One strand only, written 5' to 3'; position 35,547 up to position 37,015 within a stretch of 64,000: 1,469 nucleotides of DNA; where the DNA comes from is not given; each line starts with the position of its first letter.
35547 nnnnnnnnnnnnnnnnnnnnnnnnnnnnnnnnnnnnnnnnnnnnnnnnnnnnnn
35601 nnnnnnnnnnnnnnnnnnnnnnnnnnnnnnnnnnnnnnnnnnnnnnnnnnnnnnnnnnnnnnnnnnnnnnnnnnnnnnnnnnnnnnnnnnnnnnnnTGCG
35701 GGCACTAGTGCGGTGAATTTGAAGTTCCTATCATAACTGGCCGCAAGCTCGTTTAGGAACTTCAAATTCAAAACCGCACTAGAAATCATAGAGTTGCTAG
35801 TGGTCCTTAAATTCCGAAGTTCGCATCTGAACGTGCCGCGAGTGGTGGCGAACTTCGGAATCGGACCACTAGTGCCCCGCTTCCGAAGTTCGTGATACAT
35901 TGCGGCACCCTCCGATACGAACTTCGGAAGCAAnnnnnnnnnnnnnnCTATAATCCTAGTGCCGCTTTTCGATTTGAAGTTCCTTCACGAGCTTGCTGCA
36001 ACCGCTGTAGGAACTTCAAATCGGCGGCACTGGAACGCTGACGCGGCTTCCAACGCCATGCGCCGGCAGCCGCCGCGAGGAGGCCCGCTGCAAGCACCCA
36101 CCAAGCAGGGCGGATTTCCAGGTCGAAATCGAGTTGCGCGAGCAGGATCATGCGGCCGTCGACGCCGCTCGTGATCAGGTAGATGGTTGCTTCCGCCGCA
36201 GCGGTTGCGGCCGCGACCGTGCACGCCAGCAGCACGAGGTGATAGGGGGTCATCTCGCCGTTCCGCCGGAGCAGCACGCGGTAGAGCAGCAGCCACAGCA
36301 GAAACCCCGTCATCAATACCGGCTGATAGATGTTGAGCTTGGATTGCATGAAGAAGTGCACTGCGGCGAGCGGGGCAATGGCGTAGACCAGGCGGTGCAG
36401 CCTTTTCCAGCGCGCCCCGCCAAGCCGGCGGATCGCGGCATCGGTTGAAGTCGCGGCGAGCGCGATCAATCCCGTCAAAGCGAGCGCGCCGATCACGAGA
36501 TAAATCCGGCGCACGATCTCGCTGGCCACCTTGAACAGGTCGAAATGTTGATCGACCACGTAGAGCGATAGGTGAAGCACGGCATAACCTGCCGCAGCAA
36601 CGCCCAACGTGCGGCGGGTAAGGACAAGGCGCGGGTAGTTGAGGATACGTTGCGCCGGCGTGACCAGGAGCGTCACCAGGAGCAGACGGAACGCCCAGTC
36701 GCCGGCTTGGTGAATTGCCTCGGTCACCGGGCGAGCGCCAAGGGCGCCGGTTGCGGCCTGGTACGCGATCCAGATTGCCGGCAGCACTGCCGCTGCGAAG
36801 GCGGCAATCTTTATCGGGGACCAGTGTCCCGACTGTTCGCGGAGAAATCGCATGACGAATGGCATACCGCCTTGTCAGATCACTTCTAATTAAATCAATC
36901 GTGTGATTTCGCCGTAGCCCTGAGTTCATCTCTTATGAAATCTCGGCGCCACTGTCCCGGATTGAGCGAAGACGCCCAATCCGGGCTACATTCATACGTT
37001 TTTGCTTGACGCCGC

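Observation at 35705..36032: Four-module CTAG-bounded mosaic palindrome wedged between convergent miaA and an msrQ-like gene, coding for the ends of both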

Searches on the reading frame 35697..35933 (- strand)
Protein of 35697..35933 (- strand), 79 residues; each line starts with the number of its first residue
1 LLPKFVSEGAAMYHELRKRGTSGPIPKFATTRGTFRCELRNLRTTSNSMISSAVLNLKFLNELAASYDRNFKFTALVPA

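Call 91: search_protein_representatives(protein=window:35697-35933:-)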
Query: 79 residues. Proteins with E-value up to 0.001 (for the whole library): 292; up to 1e-10: 25; up to 1e-30: 1. The best 150 are listed.
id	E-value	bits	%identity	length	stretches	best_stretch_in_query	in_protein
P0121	1.9e-37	142.0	100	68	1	12-79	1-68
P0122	6.2e-27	108.7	95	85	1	20-76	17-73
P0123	1.6e-26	107.5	90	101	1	18-77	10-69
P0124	4.6e-26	106.0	98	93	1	21-77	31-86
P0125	1.4e-25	104.4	93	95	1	19-76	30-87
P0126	2.1e-25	103.9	98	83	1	25-77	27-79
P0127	2.3e-25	103.8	93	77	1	21-76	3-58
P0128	9.9e-21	89.1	83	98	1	19-77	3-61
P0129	7.2e-19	83.2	55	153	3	1-53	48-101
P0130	4.8e-18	80.6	69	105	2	1-47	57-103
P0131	7.3e-17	76.9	68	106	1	16-78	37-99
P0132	1.9e-16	75.5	79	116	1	20-77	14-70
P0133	9.6e-16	73.3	66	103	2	1-43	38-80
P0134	1.2e-15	73.0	69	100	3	1-50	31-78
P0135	4.8e-15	71.1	69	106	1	21-78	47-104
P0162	3.0e-09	52.8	59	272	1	15-76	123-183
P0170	1.3e-08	50.7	70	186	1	20-65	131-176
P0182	5.3e-08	48.8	79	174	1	17-50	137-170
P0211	4.3e-07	45.9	84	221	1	20-50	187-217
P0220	6.5e-07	45.4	57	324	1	16-66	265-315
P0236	1.2e-06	44.6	54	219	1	11-64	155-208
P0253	3.0e-06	43.3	74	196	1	16-50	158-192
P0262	3.6e-06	43.0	81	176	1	20-50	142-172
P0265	3.9e-06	42.9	81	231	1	19-50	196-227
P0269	4.4e-06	42.7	62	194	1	19-65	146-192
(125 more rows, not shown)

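Call 92: find_encoding_contigs(protein=window:35697-35900:-, flank=10000, max_places=5)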
Protein window:35697-35900:- (68 aa): no gene with exactly this product is on record in the collection.

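Call 93: search_protein_families(library=pfam, proteins=[P0211, P0265, P0220, P0253, P0262, P0182, P0170, P0269, P0236, P0162])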
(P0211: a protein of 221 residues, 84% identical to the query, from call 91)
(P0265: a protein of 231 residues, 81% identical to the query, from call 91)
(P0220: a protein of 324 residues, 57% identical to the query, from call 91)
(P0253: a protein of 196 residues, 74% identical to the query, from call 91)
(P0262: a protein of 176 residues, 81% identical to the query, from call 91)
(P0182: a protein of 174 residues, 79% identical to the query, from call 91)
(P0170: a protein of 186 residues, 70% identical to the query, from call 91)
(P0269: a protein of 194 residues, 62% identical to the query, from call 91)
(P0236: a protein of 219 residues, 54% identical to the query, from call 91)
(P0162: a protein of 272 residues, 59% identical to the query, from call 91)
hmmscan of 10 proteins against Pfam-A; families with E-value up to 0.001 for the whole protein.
P0211 (221 aa): 0 families

P0265 (231 aa): 0 families

P0220 (324 aa): 0 families

P0253 (196 aa): 1 family
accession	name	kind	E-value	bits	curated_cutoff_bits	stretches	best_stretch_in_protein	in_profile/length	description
PF04392.18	ABC_sub_bind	-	4.8e-15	56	25.9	1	21-155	61-193/293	ABC transporter substrate binding protein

P0262 (176 aa): 0 families

P0182 (174 aa): 0 families

P0170 (186 aa): 0 families

P0269 (194 aa): 0 families

P0236 (219 aa): 0 families

P0162 (272 aa): 0 families

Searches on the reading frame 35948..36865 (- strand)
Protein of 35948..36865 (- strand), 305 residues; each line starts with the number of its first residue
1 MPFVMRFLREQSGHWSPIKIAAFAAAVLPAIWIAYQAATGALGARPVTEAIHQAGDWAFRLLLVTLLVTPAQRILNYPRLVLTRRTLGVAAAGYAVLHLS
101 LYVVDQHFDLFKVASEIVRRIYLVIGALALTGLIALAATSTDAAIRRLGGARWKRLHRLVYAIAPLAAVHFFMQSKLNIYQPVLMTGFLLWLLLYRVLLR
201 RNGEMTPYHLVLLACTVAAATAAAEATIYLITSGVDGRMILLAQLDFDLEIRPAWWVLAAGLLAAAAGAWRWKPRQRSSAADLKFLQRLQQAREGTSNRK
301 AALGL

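Call 11: find_encoding_contigs(protein=window:35948-36865:-, flank=10000, max_places=6)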
Protein window:35948-36865:- (305 aa): no gene with exactly this product is on record in the collection.

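Call 26: search_protein_families(library=pfam, proteins=[window:35948-36865:-])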
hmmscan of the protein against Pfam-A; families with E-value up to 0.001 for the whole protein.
window:35948-36865:- (305 aa): 1 family
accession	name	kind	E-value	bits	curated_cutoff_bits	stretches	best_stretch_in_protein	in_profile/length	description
PF01794.25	Ferric_reduct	-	1.6e-13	51.2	28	1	55-167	2-120/121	Ferric reductase like transmembrane component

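Call 27: find_homologous_proteins(query=window:35948-36865:-)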
Query window:35948-36865:- (305 aa): 1658 proteins with E <= 0.001 among 8000 candidates; the best 120 are listed.
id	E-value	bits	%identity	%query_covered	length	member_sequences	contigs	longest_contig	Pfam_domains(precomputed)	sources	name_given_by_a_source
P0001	2.8e-155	534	90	92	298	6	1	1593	PF01794.26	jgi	jgi:methionine sulfoxide reductase heme-binding subunit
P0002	1.2e-151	522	88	91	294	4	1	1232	PF01794.26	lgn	-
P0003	1.2e-150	519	87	91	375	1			PF01794.26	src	-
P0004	5.5e-150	517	88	90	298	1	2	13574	PF01794.26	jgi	jgi:methionine sulfoxide reductase heme-binding subunit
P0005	2.1e-131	456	78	90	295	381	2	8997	PF01794.26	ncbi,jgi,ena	jgi:sulfoxide reductase heme-binding subunit YedZ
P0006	6.3e-131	455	76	90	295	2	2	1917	PF01794.26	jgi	jgi:sulfoxide reductase heme-binding subunit YedZ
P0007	8.0e-130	451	77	90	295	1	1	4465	PF01794.26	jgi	jgi:sulfoxide reductase heme-binding subunit YedZ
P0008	1.8e-129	450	77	90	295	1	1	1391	PF01794.26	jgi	jgi:sulfoxide reductase heme-binding subunit YedZ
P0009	4.2e-129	449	76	90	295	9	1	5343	PF01794.26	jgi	jgi:sulfoxide reductase heme-binding subunit YedZ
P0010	4.6e-129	448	76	90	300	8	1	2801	PF01794.26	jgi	jgi:sulfoxide reductase heme-binding subunit YedZ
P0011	1.2e-128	447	74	90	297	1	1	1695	PF01794.26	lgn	-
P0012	1.8e-128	446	74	91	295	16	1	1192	PF01794.26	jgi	-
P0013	2.0e-128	446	76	90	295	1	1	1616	PF01794.26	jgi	jgi:methionine sulfoxide reductase heme-binding subunit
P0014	2.1e-128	446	76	90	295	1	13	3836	PF01794.26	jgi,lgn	jgi:sulfoxide reductase heme-binding subunit YedZ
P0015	3.2e-128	446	77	90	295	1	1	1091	PF01794.26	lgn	-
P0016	3.8e-128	445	75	90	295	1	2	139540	PF01794.26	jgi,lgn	jgi:sulfoxide reductase heme-binding subunit YedZ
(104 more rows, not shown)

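Call 29: find_encoding_contigs(protein=P0004, flank=6000, max_places=3)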
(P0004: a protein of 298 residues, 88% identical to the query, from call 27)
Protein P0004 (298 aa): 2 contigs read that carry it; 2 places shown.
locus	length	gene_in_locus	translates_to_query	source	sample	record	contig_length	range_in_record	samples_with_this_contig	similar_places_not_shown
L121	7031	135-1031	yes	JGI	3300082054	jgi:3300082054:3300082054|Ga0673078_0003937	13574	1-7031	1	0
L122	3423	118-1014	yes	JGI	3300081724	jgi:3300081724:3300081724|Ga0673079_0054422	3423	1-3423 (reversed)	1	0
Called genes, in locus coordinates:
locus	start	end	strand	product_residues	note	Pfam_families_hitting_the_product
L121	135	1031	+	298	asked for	PF01794:Ferric_reduct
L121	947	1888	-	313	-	PF01745:IPT, PF13238:AAA_18 (faint), PF01715:IPPT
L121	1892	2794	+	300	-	PF00702:Hydrolase, PF12710:HAD, PF08282:Hydrolase_3 (weak)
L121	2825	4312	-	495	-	PF00089:Trypsin, PF13365:Trypsin_2, PF00595:PDZ, PF13180:PDZ_2, PF17820:PDZ_6, PF13180:PDZ_2 (weak)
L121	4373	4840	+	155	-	-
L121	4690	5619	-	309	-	PF01145:Band_7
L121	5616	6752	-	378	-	PF12221:HflK_N (weak), PF01145:Band_7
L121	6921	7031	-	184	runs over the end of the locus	PF00186:DHFR_1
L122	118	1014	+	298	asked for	PF01794:Ferric_reduct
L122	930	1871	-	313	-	PF01745:IPT, PF13238:AAA_18 (faint), PF01715:IPPT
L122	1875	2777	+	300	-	PF00702:Hydrolase, PF12710:HAD, PF08282:Hydrolase_3 (weak)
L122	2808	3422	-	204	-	?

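Call 30: find_encoding_contigs(protein=P0005, flank=6000, max_places=3)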
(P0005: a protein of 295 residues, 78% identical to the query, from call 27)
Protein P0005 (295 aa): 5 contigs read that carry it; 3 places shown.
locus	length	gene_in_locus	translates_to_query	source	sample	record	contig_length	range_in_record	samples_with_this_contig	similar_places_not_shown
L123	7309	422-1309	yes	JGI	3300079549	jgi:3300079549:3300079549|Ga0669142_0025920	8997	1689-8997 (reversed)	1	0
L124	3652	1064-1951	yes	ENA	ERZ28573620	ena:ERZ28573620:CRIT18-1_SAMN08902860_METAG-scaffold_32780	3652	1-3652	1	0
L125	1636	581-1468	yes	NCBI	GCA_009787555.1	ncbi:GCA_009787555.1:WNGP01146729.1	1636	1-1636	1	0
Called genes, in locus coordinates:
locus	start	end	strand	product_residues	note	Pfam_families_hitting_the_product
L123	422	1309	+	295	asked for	PF01794:Ferric_reduct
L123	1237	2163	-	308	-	PF01745:IPT (weak), PF01715:IPPT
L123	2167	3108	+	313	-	PF00702:Hydrolase, PF12710:HAD, PF08282:Hydrolase_3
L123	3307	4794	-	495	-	PF00089:Trypsin, PF13365:Trypsin_2, PF00595:PDZ, PF13180:PDZ_2, PF17820:PDZ_6, PF00595:PDZ (weak)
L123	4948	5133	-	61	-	PF09838:DUF2065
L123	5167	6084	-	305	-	PF01145:Band_7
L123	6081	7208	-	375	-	PF12221:HflK_N (weak), PF01145:Band_7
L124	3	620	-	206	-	?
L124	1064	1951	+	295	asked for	PF01794:Ferric_reduct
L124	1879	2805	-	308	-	PF01745:IPT (weak), PF01715:IPPT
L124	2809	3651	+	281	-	?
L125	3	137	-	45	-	?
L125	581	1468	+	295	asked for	PF01794:Ferric_reduct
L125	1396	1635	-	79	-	?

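Call 31: find_encoding_contigs(protein=P0016, flank=6000, max_places=2)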
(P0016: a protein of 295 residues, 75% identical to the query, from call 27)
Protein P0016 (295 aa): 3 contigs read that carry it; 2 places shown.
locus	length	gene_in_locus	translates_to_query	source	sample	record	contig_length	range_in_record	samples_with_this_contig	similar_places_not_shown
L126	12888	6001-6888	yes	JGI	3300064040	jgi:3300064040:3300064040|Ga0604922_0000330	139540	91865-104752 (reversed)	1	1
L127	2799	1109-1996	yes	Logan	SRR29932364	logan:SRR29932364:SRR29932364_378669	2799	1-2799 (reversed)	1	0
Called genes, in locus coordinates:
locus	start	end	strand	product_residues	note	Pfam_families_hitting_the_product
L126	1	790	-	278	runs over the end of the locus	PF00005:ABC_tran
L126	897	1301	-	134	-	PF13577:SnoaL_4 (weak), PF07366:SnoaL, PF12680:SnoaL_2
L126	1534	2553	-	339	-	PF02826:2-Hacid_dh_C (weak), PF07991:KARI_N, PF01450:KARI_C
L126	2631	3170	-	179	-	PF01842:ACT, PF22629:ACT_AHAS_ss, PF13710:ACT_5, PF10369:ALS_ss_C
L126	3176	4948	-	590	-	PF02776:TPP_enzyme_N, PF00205:TPP_enzyme_M, PF02775:TPP_enzyme_C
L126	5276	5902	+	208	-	PF09998:DUF2239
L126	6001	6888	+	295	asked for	PF01794:Ferric_reduct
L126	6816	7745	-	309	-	PF01745:IPT, PF01715:IPPT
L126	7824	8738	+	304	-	PF05116:S6PP (faint), PF00702:Hydrolase, PF12710:HAD, PF08282:Hydrolase_3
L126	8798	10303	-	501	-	PF00089:Trypsin, PF13365:Trypsin_2, PF00595:PDZ, PF13180:PDZ_2, PF17820:PDZ_6, PF00595:PDZ (weak), PF13180:PDZ_2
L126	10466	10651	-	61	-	PF09838:DUF2065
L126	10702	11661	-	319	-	PF01145:Band_7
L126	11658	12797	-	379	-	PF12221:HflK_N, PF01145:Band_7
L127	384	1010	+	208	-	PF09998:DUF2239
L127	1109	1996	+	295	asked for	PF01794:Ferric_reduct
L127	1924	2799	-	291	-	?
